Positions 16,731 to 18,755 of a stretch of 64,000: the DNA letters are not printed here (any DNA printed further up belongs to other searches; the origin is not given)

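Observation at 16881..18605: Unusual fusion of a 10-TM Wzy/O-antigen-ligase-like domain to a GT51 peptidoglycan transglycosylase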

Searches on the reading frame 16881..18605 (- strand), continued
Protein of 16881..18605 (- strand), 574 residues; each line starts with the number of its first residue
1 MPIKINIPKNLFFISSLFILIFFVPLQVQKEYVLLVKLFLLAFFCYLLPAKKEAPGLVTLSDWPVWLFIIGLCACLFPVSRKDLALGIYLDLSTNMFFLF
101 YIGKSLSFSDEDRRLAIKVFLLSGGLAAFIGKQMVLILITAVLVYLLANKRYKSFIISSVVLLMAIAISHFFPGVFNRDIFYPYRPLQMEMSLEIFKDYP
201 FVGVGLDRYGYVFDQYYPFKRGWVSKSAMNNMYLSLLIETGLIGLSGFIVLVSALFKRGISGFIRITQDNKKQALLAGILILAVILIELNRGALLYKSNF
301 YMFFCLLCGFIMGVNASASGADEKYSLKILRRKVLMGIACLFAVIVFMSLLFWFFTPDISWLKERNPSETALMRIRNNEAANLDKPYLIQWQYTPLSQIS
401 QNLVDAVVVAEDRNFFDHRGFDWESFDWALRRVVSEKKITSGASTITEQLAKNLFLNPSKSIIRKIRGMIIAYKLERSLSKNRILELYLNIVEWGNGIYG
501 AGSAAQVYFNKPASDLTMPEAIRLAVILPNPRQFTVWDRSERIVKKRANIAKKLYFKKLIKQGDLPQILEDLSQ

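Call 52: fold_search(model_id=the predicted structure, library=pdb)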
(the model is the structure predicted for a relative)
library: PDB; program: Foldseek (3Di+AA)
matches with E <= 10: 134; with E <= 0.001: 27
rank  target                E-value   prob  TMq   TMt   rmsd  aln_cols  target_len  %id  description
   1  3nb6                  2.1e-09  1.00  0.29  0.88   2.5       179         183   35  Crystal structure of Aquifex aeolicus peptidoglycan glycosyltransferase in complex with Methylphosphoryl Neryl Moenomyci (released 2011-05-18)
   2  3nb7                  5.0e-09  1.00  0.28  0.88   2.3       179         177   35  Crystal structure of Aquifex Aeolicus Peptidoglycan Glycosyltransferase in complex with Decarboxylated Neryl Moenomycin (released 2011-05-18)
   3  3d3h                  6.4e-09  1.00  0.28  0.89   2.4       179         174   35  Crystal structure of a complex of the peptidoglycan glycosyltransferase domain from Aquifex aeolicus and neryl moenomyci (released 2008-07-22)
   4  2oqo                  7.9e-09  1.00  0.29  0.88   2.4       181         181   35  Crystal structure of a peptidoglycan glycosyltransferase from a class A PBP: insight into bacterial cell wall synthesis (released 2007-03-13)
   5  3vmt_A                1.6e-08  1.00  0.34  0.83   3.9       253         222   22  Crystal structure of Staphylococcus aureus membrane-bound transglycosylase in complex with a Lipid II analog (released 2012-04-18)
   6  3vmq_A                2.0e-08  1.00  0.34  0.82   3.9       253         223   22  Crystal structure of Staphylococcus aureus membrane-bound transglycosylase: Apoenzyme (released 2012-04-18)
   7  3hzs                  3.5e-08  1.00  0.29  0.75   7.4       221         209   22  S. aureus monofunctional glycosyltransferase (MtgA)in complex with moenomycin (released 2009-07-07)
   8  6ftb                  5.9e-08  1.00  0.29  0.75   7.0       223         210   22  Staphylococcus aureus monofunctional glycosyltransferase in complex with moenomycin (released 2018-06-27)
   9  3vms_A                1.1e-07  1.00  0.31  0.77   6.5       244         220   21  Crystal structure of Staphylococcus aureus membrane-bound transglycosylase in complex with NBD-Lipid II (released 2012-04-18)
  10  3dwk_B                1.3e-07  1.00  0.28  0.26   4.5       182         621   27  Identification of Dynamic Structural Motifs Involved in Peptidoglycan Glycosyltransfer (released 2008-09-30)
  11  3vms_B                1.6e-07  1.00  0.32  0.80   4.7       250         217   21  Crystal structure of Staphylococcus aureus membrane-bound transglycosylase in complex with NBD-Lipid II (released 2012-04-18)
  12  2olv_B                1.7e-07  1.00  0.29  0.27   2.0       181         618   28  Structural Insight Into the Transglycosylation Step Of Bacterial Cell Wall Biosynthesis : Donor Ligand Complex (released 2007-03-13)
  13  3dwk_C                1.7e-07  1.00  0.28  0.26   4.2       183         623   27  Identification of Dynamic Structural Motifs Involved in Peptidoglycan Glycosyltransfer (released 2008-09-30)
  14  3vmt_B                2.3e-07  1.00  0.33  0.83   4.4       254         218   21  Crystal structure of Staphylococcus aureus membrane-bound transglycosylase in complex with a Lipid II analog (released 2012-04-18)
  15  3vmq_B                2.6e-07  1.00  0.31  0.78   6.5       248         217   22  Crystal structure of Staphylococcus aureus membrane-bound transglycosylase: Apoenzyme (released 2012-04-18)
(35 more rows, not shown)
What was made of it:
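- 17631..18605 (-): N-terminal polytopic domain, aa 1-325: 10 TM helices with a reduced Wzy_C/O-antigen-ligase (GT-C1 clan) fold. Foldseek match to WaaL 7TPG, RodA and FtsW (call 52).
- On GT51 / MtgA (PF00912, TIGR02070): Foldseek TM 0.88 to 3NB6/2OQO and 0.83 to S. aureus MGT 3VMT (call 52).
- On Wzy-type polymerases / SEDS (GT-C1 clan): Foldseek matches to 6PL5 and 8P1U have E 0.14-0.3 and probability 0.84-0.91, weaker than the WaaL match (call 52).
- Closest known: Wzy-type bacterial polysaccharide polymerases and SEDS proteins RodA/FtsW. Same: RodA and FtsW are the next-best fold matches (call 52).
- Checked: Foldseek matches the C-terminal half to GT51 structures (TM 0.88 to Aquifex PGT) and the N-terminal half best to WaaL 7TPG (probability 1.00, E 2.7e-3), followed by RodA and FtsW (call 52).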

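Call 74: find_encoding_contigs(protein=P0022, flank=8000, max_places=2)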
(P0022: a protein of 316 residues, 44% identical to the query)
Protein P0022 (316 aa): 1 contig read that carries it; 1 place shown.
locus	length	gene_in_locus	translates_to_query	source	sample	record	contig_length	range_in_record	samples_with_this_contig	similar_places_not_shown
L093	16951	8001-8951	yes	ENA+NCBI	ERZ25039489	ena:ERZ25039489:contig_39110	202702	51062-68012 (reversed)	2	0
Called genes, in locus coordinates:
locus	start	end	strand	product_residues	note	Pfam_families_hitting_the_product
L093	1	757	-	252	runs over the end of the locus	PF11306:DUF3108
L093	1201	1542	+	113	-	PF12732:YtxH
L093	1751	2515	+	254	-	PF01066:CDP-OH_P_transf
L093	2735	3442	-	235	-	PF00106:adh_short, PF13561:adh_short_C2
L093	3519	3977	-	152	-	-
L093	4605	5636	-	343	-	PF24389:ORC-CDC6-like (faint)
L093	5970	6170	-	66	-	PF00570:HRDC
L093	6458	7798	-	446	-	PF00270:DEAD, PF04851:ResIII (weak), PF00271:Helicase_C, PF16124:RecQ_Zn_bind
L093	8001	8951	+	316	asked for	PF00912:Transgly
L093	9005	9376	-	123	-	-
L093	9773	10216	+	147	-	PF07386:DUF1499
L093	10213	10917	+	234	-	PF13641:Glyco_tranf_2_3, PF00535:Glycos_transf_2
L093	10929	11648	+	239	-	PF09335:VTT_dom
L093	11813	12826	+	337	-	PF02685:Glucokinase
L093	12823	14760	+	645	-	PF00456:Transketolase_N, PF02779:Transket_pyr, PF02780:Transketolase_C (weak), PF22613:Transketolase_C_1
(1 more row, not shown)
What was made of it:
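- The closest stand-alone MtgA-like relative sits in an ordinary context (call 74).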

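Call 86: search_protein_families(library=ncbifam, proteins=[P0003], max_evalue=0.001)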
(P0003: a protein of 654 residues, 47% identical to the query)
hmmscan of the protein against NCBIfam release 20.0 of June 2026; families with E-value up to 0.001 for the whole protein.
P0003 (654 aa): 15 families
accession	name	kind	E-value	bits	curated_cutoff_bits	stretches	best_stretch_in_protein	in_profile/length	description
TIGR02070.1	mono_pep_trsgly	equivalog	1e-58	198.5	182.65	1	420-632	5-216/224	monofunctional biosynthetic peptidoglycan transglycosylase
TIGR02074.1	PBP_1a_fam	subfamily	1.9e-51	175.5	508.75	1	472-649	3-180/535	PBP1A family penicillin-binding protein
NF051885.1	tranpepglycosPbpC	equivalog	1.2e-41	143.1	900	1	474-648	78-252/632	multimodular transpeptidase-transglycosylase PbpC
TIGR02073.1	PBP_1c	equivalog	1e-39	136.8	494.2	1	474-646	36-208/728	penicillin-binding protein 1C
NF008643.0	PRK11636.1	equivalog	5.1e-31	107.7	1263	1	474-646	69-241/850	peptidoglycan glycosyltransferase/peptidoglycan DD-transpeptidase MrcA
NF038276.1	strep_PBP2A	exception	6.6e-31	107.3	1100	1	413-643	41-264/716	penicillin-binding protein PBP2A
TIGR02071.1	PBP_1b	equivalog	3e-29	101.7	717.75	1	470-648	146-328/729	penicillin-binding protein 1B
NF010008.0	PRK13481.1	equivalog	6.5e-27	94.5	270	1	466-652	75-267/269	glycosyltransferase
NF038272.1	strep_PBP1A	exception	2.2e-26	92.4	1075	1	409-647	10-247/658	penicillin-binding protein PBP1A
NF008414.0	PRK11240.1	equivalog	3.4e-23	81.6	1121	1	474-644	67-236/774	peptidoglycan glycosyltransferase PbpC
NF038274.1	strep_PBP1B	exception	9.2e-23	80.4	1225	1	474-611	85-227/745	penicillin-binding protein PBP1B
NF011423.0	PRK14850.1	equivalog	3.4e-22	78.6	1275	1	470-645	155-335/764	penicillin-binding protein 1b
NF007061.0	PRK09506.1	equivalog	8.3e-22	76.8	1120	1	471-646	210-390/825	bifunctional glycosyl transferase/transpeptidase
TIGR03097.1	PEP_O_lig_1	hypoth_equivalog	1.4e-12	47.2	188.1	1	19-358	33-365/408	putative O-glycosylation ligase, exosortase A system-associated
TIGR00947.1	2A73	equivalog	3.3e-10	39.6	366.4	1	29-360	40-387/425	IctB family putative bicarbonate transporter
